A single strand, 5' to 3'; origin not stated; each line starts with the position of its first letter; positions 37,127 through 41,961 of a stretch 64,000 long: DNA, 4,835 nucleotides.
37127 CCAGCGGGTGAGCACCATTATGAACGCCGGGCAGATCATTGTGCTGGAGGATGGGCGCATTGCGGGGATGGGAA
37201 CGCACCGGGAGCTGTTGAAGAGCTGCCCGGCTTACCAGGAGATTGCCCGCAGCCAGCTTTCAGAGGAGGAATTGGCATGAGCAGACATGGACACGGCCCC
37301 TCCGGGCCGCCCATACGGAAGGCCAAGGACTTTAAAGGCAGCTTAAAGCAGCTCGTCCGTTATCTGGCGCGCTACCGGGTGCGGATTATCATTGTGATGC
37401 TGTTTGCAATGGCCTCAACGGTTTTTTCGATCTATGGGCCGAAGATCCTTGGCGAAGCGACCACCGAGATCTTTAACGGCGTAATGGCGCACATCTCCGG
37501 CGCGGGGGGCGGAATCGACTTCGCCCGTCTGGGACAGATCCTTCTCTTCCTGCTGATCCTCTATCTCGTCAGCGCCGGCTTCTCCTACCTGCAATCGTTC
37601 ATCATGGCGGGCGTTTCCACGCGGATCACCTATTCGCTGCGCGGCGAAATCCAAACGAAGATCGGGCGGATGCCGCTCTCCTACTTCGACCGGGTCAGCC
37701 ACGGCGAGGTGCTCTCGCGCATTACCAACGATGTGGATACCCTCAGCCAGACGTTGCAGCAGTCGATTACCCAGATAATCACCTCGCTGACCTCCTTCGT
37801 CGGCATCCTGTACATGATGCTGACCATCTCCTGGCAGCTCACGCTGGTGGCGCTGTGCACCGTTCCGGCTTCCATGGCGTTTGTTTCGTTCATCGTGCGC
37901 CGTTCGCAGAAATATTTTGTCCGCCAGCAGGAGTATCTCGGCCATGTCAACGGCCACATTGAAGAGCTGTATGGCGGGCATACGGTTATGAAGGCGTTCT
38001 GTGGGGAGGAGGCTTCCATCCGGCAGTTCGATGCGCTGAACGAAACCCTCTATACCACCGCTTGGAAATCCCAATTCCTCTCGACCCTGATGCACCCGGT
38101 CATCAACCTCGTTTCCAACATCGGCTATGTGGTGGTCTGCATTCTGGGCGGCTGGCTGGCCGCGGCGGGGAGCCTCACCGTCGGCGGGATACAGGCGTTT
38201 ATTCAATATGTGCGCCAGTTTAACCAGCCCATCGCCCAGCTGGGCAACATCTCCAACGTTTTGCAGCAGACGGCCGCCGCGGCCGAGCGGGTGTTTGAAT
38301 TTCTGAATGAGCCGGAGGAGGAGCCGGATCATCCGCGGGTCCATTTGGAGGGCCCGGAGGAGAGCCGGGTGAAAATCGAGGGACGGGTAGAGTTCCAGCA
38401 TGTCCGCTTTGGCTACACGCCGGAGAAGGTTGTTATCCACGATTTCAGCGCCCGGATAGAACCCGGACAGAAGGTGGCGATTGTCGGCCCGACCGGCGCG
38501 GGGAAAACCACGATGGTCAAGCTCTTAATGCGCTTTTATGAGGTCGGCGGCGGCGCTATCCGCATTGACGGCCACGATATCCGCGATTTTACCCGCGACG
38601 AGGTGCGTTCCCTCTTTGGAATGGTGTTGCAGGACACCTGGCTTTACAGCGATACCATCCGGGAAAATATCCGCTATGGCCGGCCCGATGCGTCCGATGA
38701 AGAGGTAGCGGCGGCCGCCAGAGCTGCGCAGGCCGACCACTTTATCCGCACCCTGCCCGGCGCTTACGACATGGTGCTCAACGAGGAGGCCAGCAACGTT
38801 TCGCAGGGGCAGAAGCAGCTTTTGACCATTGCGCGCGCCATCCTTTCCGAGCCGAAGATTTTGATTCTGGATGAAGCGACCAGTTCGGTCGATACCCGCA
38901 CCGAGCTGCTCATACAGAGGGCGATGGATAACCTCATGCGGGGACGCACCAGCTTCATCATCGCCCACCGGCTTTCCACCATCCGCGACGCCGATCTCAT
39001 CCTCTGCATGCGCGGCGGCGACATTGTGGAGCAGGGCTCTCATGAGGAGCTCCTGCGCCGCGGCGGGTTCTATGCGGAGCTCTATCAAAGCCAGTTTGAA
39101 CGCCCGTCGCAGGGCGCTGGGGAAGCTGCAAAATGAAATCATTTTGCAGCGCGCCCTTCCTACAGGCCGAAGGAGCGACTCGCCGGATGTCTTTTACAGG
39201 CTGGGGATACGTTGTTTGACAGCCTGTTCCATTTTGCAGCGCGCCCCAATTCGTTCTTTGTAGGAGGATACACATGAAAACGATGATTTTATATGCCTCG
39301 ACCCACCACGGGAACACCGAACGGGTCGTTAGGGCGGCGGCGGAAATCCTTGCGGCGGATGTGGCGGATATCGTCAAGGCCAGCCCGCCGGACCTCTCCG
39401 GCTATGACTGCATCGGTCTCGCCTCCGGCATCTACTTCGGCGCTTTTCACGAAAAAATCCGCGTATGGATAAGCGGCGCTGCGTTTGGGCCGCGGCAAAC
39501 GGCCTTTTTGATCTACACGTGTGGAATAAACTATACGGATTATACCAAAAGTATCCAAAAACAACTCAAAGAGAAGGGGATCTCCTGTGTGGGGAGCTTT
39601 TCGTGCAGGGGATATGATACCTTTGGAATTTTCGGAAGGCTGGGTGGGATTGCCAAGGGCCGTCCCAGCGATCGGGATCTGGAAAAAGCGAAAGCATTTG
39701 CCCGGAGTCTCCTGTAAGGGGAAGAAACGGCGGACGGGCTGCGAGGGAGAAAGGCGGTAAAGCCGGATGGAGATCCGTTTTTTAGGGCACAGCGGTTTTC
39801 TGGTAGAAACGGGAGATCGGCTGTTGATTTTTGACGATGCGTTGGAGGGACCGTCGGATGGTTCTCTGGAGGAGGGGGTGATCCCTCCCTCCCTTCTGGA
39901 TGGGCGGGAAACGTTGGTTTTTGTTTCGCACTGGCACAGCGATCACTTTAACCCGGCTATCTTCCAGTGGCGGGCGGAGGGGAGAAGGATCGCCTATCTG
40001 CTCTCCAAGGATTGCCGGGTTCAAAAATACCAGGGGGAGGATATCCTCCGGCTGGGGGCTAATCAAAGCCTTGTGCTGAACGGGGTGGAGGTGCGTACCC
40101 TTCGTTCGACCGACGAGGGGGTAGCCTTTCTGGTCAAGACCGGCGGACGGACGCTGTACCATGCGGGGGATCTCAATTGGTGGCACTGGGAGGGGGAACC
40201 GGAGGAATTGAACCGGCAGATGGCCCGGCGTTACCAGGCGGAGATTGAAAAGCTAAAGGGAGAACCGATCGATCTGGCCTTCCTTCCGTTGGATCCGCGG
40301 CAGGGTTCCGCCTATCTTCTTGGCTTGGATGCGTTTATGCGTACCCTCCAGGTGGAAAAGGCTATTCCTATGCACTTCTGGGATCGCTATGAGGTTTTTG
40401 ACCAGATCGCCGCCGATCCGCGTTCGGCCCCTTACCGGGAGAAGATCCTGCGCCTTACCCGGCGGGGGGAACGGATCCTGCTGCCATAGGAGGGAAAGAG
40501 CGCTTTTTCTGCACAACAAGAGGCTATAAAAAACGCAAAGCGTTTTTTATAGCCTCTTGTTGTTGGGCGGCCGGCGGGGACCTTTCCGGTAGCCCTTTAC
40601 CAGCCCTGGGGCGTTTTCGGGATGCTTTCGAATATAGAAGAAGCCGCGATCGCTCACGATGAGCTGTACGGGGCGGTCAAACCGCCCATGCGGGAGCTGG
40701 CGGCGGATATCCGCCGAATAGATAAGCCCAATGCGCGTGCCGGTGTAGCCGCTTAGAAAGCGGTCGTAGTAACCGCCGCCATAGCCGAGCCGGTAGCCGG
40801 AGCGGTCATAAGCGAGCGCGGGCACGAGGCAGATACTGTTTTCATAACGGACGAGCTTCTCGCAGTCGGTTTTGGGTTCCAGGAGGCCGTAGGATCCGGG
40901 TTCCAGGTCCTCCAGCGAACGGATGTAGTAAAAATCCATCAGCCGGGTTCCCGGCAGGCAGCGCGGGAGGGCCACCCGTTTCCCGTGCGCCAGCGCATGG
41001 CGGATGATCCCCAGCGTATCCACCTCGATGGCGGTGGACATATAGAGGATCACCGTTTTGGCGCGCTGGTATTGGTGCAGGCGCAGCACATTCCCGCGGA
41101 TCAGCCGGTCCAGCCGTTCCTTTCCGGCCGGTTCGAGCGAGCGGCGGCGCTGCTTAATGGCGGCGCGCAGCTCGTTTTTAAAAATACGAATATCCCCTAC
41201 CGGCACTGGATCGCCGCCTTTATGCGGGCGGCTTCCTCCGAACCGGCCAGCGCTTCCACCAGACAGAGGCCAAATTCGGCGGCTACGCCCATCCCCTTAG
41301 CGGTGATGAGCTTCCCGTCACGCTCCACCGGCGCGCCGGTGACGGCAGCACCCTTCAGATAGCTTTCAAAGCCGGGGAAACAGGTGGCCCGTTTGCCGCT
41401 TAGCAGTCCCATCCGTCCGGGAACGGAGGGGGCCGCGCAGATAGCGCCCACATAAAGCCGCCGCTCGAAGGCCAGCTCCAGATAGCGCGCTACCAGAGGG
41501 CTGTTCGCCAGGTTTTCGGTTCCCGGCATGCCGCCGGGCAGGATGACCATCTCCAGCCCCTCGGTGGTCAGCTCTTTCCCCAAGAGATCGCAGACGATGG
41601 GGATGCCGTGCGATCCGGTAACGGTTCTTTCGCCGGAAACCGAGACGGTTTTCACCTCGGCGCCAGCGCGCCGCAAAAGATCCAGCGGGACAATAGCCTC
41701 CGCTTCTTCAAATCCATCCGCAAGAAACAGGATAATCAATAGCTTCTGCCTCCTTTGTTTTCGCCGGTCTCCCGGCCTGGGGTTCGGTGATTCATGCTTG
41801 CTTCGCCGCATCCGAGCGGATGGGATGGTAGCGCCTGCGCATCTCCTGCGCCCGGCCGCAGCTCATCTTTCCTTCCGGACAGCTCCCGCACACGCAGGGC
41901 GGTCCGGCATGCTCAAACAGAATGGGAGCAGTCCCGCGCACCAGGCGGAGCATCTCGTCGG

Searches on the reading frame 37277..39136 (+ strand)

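Call 15: search_protein_families(library=pfam, proteins=[window:37277-39136:+], max_evalue=0.0001)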
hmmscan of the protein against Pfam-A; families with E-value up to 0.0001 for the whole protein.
window:37277-39136:+ (619 aa): 3 families
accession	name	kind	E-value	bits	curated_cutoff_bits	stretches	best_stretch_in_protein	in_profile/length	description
PF00664.28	ABC_membrane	-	9.7e-54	183.3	28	1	37-318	1-273/274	ABC transporter transmembrane region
PF00005.33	ABC_tran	-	4.3e-30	105.5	25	1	388-536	2-137/137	ABC transporter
PF00004.35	AAA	-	6.9e-05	23.7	21.2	0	401-447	2-50/131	ATPase family associated with various cellular activities (AAA)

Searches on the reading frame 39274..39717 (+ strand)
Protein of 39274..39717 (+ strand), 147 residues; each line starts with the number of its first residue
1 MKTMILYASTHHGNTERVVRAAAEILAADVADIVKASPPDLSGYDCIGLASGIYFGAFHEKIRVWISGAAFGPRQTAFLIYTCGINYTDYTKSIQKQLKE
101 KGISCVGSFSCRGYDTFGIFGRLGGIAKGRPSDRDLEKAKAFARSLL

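Call 45: search_protein_families(library=pfam, proteins=[window:39274-39717:+], max_evalue=0.01)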
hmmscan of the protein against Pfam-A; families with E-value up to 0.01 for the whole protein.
window:39274-39717:+ (147 aa): 2 families
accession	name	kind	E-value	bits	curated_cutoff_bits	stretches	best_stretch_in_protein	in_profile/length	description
PF12724.12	Flavodoxin_5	-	7e-09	36.6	27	1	4-102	1-104/145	Flavodoxin domain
PF12641.12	Flavodoxin_3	-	0.006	16.9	27.5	0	5-113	2-111/160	Flavodoxin domain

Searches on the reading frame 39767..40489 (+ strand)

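Call 44: search_protein_families(library=pfam, proteins=[window:39767-40489:+], max_evalue=0.0001)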
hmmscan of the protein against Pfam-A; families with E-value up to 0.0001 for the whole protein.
window:39767-40489:+ (240 aa): 1 family
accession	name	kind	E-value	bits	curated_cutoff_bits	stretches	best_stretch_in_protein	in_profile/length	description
PF13483.12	Lactamase_B_3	-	2.5e-06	28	24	1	2-137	1-112/160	Beta-lactamase superfamily domain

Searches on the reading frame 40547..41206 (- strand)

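Call 44: search_protein_families(library=pfam, proteins=[window:40547-41206:-], max_evalue=0.0001)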
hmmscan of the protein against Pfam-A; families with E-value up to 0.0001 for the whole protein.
window:40547-41206:- (219 aa): 1 family
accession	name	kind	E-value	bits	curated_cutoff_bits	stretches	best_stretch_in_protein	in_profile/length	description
PF01812.26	5-FTHF_cyc-lig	-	1.7e-39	136.1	27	1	10-185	1-185/186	5-formyltetrahydrofolate cyclo-ligase family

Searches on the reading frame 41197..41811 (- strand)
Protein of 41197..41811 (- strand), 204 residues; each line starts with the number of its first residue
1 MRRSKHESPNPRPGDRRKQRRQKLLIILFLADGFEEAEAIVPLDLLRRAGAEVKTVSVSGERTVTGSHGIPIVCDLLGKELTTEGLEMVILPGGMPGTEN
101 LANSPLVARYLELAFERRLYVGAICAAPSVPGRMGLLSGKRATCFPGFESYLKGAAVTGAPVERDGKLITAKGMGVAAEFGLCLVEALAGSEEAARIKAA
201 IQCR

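Call 44: search_protein_families(library=pfam, proteins=[window:41197-41811:-], max_evalue=0.0001)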
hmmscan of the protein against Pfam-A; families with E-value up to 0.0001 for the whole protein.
window:41197-41811:- (204 aa): 1 family
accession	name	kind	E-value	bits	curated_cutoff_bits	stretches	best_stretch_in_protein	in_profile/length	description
PF01965.30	DJ-1_PfpI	-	1.9e-36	125.8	26.6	1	26-186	3-164/165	DJ-1/PfpI family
